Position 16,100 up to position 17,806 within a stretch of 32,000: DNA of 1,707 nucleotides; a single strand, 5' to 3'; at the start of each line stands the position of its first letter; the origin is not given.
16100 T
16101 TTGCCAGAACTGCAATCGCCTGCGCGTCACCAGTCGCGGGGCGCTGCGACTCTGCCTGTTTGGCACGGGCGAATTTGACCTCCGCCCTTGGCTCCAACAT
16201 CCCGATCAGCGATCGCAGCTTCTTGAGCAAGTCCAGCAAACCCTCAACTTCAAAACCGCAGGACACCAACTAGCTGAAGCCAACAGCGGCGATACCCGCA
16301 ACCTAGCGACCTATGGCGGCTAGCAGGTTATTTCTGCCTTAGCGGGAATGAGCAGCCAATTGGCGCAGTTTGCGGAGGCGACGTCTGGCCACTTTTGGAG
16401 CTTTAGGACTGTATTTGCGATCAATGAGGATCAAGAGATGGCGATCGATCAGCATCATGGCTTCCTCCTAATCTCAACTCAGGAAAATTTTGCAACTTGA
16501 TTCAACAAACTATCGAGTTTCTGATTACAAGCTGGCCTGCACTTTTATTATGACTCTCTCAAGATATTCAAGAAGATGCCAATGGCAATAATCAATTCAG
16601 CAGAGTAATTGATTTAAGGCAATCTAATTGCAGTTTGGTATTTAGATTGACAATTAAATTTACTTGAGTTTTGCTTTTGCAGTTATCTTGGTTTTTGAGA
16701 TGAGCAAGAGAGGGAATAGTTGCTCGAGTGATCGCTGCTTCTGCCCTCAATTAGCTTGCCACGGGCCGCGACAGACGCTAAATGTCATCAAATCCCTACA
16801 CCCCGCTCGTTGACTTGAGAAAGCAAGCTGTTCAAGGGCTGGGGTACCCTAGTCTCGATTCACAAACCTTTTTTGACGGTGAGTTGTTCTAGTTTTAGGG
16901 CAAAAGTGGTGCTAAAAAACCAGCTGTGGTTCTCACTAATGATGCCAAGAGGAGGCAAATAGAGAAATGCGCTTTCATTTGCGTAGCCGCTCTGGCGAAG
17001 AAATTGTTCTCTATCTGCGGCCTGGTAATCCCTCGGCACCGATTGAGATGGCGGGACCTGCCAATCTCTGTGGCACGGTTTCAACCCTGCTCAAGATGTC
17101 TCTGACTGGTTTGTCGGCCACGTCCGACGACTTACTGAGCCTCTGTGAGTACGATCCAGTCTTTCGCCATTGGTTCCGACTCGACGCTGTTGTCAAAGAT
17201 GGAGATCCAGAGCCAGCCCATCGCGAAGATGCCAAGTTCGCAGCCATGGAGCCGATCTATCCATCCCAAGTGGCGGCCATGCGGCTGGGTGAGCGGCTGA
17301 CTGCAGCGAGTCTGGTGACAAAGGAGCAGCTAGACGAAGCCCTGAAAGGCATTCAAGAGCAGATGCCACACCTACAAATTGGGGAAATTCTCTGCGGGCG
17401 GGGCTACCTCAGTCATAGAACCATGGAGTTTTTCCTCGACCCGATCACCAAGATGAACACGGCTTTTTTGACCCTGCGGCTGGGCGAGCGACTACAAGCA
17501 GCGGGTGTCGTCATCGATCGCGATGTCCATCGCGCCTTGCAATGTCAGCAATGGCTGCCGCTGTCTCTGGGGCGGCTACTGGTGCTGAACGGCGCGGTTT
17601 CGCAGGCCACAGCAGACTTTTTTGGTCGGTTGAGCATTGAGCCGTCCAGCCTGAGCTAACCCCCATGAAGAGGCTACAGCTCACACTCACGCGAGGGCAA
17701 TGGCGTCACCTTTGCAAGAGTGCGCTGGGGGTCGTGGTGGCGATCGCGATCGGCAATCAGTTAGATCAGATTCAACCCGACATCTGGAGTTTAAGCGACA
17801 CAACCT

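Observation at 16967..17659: Stand-alone protein with two tandem MshEN-like (T2SSE_N) modules: candidate c-di-GMP receptor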

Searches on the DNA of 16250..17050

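Call 82: search_rna_families(source=window, start=16250, end=17050, threshold=evalue, max_evalue=1)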
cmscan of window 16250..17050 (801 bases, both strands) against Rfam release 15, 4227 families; matches with E-value up to 1: 1.
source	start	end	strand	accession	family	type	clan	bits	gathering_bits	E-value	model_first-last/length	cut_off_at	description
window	16822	17015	+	RF00518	speF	Cis-reg; leader;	-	15.6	37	0.16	1-153/153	no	speF leader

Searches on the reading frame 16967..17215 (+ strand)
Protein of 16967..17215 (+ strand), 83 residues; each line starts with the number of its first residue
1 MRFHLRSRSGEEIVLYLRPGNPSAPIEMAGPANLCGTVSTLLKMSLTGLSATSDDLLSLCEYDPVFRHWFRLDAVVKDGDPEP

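Call 66: find_homologous_proteins(query=A4, max_evalue=0.01)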
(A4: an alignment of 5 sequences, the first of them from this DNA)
Query A4 (5 sequences) (83 aa, profile of the alignment): 1 proteins with E <= 0.01 among 137 candidates.
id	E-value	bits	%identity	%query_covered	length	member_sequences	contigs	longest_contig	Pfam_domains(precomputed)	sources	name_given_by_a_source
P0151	5.4e-28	115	100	83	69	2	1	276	-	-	-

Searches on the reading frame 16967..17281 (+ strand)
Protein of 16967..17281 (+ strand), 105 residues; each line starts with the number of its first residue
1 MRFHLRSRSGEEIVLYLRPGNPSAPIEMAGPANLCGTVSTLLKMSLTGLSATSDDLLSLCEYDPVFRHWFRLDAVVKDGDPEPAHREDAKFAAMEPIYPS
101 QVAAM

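Call 39: find_homologous_proteins(query=window:16967-17281:+, max_evalue=0.01)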
Query seq(105 aa) (105 aa): 1 proteins with E <= 0.01 among 5 candidates.
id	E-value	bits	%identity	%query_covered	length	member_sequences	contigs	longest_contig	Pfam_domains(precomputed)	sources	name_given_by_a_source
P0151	1.9e-38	148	100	66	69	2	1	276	-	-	-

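Call 93: search_protein_families(library=ncbifam, proteins=[window:16967-17269:+], max_evalue=1)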
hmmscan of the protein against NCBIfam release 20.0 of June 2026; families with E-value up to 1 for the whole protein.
seq(101 aa): 0 families

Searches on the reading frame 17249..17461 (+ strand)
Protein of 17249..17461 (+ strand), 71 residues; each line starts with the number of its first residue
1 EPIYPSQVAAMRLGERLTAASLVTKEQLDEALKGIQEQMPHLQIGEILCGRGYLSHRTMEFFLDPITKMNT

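Call 93: search_protein_families(library=ncbifam, proteins=[window:17249-17461:+], max_evalue=1)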
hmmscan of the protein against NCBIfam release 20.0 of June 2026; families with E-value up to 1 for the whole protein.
seq(71 aa): 3 families
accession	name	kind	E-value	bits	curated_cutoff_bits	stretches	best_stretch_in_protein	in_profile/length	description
NF053729.1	c-di-GMP_motif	domain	2e-09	37.1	38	1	12-62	1-49/53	cyclic di-GMP-binding domain-containing protein, MshE-related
NF012033.0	PRK15489.1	equivalog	0.0016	16.7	537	1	10-59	490-537/703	glycosyl transferase family protein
NF008411.1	PRK11234.1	equivalog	0.042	12.2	1170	1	10-58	481-526/723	cyclic di-3',5'-guanylate-activated glycosyltransferase NfrB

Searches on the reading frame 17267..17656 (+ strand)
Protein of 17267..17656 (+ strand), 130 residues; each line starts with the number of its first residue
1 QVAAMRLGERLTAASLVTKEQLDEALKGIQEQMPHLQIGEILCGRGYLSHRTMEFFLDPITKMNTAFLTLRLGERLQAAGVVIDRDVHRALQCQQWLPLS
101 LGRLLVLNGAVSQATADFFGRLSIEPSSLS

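Call 40: find_homologous_proteins(query=window:17267-17656:+, max_evalue=0.001)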
Query seq(130 aa) (130 aa): 1 proteins with E <= 0.001 among 45 candidates.
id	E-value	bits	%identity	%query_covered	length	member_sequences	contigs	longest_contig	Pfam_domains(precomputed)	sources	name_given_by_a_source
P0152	3.8e-4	39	28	83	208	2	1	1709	-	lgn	-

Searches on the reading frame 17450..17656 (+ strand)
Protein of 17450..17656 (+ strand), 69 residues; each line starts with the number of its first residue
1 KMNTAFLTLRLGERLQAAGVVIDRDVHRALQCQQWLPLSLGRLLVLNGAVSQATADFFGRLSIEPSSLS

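Call 93: search_protein_families(library=ncbifam, proteins=[window:17450-17656:+], max_evalue=1)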
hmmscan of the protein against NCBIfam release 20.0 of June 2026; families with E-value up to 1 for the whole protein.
seq(69 aa): 2 families
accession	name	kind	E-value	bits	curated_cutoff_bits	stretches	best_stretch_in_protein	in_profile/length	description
NF053729.1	c-di-GMP_motif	domain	1.3e-06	28.1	38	1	10-54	1-45/53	cyclic di-GMP-binding domain-containing protein, MshE-related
NF012033.0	PRK15489.1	equivalog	0.013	13.7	537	1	9-54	491-536/703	glycosyl transferase family protein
